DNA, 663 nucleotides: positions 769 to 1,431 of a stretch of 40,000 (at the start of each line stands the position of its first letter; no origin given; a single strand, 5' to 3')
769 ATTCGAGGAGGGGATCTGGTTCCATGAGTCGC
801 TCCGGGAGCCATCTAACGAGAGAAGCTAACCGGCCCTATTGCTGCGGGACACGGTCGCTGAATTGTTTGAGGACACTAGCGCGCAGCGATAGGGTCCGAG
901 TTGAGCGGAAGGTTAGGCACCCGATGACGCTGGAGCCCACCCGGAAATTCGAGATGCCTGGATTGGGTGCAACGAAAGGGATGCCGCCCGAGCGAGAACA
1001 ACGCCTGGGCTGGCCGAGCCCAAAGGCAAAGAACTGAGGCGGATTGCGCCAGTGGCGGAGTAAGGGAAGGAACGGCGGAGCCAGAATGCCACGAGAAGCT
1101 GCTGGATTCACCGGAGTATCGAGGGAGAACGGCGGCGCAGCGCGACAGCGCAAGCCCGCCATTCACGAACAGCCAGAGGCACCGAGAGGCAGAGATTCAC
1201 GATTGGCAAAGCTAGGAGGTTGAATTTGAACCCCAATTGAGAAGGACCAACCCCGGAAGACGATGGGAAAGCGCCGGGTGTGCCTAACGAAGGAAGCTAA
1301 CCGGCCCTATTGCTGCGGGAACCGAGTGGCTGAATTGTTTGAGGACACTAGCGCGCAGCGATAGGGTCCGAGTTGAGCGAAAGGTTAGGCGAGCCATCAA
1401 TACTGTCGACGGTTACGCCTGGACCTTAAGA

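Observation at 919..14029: Six paralogous ~362-bp ORF-less cassettes: candidate integron-borne structured RNA or regulatory element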

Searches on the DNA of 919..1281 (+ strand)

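Call 86: build_rna_model(alignment_id=A8, structure=none)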
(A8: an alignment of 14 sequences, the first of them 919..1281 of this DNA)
Model R1 built from alignment A8 (14 sequences, 380 columns); structure: none (sequence only).
model positions 364; base pairs 0; branch points 0; effective number of sequences 1.86; information 0.381 bits per position. No base pairs: searches with it score sequence only.

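Call 87: search_with_rna_model(model_id=R1, sources=[L035, L036, L037, L038, L039, L040, L041, L029, L030, L031, L033, L034, L032, L009, L011, L001, L004, window], max_evalue=0.001)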
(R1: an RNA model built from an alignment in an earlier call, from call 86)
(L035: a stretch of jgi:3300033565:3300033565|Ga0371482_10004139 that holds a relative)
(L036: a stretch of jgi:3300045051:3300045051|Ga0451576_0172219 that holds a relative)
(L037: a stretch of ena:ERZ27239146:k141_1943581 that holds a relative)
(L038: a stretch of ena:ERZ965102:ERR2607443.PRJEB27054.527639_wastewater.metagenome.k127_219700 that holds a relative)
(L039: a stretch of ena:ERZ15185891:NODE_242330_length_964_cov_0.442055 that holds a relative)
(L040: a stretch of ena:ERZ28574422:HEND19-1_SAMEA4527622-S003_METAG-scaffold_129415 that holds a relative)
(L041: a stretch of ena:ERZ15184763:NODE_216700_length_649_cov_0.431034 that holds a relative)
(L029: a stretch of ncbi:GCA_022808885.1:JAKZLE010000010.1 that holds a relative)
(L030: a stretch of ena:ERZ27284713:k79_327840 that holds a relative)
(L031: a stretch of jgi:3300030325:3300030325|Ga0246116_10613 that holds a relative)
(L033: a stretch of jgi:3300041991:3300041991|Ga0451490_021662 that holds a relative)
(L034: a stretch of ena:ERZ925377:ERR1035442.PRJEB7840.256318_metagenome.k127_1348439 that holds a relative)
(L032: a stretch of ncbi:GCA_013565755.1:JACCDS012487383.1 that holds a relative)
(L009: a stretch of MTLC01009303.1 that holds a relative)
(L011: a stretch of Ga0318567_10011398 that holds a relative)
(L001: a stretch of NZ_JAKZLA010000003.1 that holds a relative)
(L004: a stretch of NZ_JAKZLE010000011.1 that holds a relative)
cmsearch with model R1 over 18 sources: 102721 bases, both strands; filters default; matches with E-value up to 0.001: 24.
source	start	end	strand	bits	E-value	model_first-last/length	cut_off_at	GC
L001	2231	2593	+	292.5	1.1e-88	1-364/364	-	0.61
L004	4469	4832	+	291.7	1.9e-88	1-364/364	-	0.62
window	12517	12880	+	288.6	1.7e-87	1-364/364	-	0.63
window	3851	4212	+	282.1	1.6e-85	1-364/364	-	0.63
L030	727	1090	+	281.6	2.3e-85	1-364/364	-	0.64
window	919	1281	+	281.6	2.4e-85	1-364/364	-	0.61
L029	9958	10322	+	281.5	2.5e-85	1-364/364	-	0.63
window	11574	11936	+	278.8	1.6e-84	1-364/364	-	0.63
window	13669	14029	+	278.2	2.5e-84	1-364/364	-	0.63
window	12046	12408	+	275.4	1.7e-83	1-364/364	-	0.62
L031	1431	1794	+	274.3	4e-83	1-364/364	-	0.6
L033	1389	1758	+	264.7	3.4e-80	1-364/364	-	0.61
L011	29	398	-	239.8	1.4e-72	1-364/364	-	0.6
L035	966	1324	+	226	2.2e-68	2-360/364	-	0.61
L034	952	1320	+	219.3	2.4e-66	1-364/364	-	0.6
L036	937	1301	+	215.2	4.6e-65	2-364/364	-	0.59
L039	165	532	+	174.6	1.1e-52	1-364/364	-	0.57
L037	387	754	+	174.6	1.1e-52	1-364/364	-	0.57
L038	295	662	+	174.6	1.1e-52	1-364/364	-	0.57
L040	354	721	+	174.6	1.1e-52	1-364/364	-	0.57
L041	333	629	+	147.2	2.7e-44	1-292/364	-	0.56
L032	3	186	+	126.7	4.8e-38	182-364/364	-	0.59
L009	54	266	+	115.8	1e-34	156-362/364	-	0.61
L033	523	839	+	15.8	0.00038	13-349/364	-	0.56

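Call 89: search_with_rna_model(model_id=R1, source=L033, max_evalue=1, show_alignments=2, filters=off)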
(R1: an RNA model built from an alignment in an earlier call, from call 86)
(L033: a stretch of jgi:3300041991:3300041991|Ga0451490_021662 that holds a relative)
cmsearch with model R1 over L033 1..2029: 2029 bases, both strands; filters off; matches with E-value up to 1: 5.
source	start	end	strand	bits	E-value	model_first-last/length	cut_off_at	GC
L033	1389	1758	+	264.7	6.7e-82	1-364/364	-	0.61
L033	523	840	+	16.1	6.2e-06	13-350/364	-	0.56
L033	999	1256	+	12.9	5.7e-05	66-329/364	-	0.55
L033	49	92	+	1.9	0.13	31-73/364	-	0.61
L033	1814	1879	+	1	0.24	77-140/364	-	0.59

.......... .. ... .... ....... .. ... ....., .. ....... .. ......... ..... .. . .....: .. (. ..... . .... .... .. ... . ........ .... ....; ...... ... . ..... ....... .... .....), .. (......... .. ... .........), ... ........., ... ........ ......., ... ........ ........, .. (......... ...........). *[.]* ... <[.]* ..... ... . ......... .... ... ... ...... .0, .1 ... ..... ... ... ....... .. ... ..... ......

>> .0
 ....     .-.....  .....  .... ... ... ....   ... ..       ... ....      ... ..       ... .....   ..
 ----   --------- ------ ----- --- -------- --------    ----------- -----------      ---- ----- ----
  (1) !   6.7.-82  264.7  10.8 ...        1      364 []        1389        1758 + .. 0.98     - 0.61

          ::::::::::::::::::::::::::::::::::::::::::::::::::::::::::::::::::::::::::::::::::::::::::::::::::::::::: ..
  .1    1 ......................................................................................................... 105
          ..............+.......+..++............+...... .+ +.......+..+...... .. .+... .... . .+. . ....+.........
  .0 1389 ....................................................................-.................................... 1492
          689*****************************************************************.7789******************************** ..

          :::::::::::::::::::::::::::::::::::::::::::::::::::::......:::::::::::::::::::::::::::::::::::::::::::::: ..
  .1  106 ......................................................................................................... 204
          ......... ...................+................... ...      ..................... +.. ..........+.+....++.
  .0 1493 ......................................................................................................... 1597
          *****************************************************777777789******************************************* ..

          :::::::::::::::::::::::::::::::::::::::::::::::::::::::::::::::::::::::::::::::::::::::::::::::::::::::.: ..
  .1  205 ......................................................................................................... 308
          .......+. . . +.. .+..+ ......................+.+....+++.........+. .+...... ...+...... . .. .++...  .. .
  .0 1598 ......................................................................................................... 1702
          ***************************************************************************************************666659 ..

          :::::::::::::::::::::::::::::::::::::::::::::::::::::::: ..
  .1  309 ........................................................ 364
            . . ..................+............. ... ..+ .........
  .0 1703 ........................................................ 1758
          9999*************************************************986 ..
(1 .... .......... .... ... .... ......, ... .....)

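Call 91: search_with_rna_model(model_id=R1, sources=[L029, L035, L004, L001, L011, L009, L030, L036], max_evalue=0.1, filters=off)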
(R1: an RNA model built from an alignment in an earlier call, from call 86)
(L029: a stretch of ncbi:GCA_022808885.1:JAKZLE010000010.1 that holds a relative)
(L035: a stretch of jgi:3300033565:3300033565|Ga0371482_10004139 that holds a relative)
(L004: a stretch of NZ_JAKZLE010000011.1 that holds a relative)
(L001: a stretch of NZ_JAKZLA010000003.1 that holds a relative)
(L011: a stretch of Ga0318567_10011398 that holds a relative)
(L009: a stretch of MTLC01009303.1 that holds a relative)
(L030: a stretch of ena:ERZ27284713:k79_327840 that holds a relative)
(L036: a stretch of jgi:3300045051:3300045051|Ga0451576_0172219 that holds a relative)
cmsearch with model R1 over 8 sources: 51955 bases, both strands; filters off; matches with E-value up to 0.1: 12.
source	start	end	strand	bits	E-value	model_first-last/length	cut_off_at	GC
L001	2231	2593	+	292.5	5.4e-89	1-364/364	-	0.61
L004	4469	4832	+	291.7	9.6e-89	1-364/364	-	0.62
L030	727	1090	+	281.6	1.2e-85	1-364/364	-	0.64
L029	9958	10322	+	281.5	1.3e-85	1-364/364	-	0.63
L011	29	398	-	239.8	6.9e-73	1-364/364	-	0.6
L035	966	1324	+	226.3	9.3e-69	2-360/364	-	0.61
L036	937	1301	+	215.2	2.3e-65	2-364/364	-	0.59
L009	54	266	+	117.8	1.3e-35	156-362/364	-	0.61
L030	3431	3467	+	12.4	0.002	1-37/364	-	0.65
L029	347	550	+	9.8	0.013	41-250/364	-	0.55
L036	117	316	+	9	0.023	16-205/364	-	0.62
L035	1464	1575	+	7.3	0.074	11-138/364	-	0.6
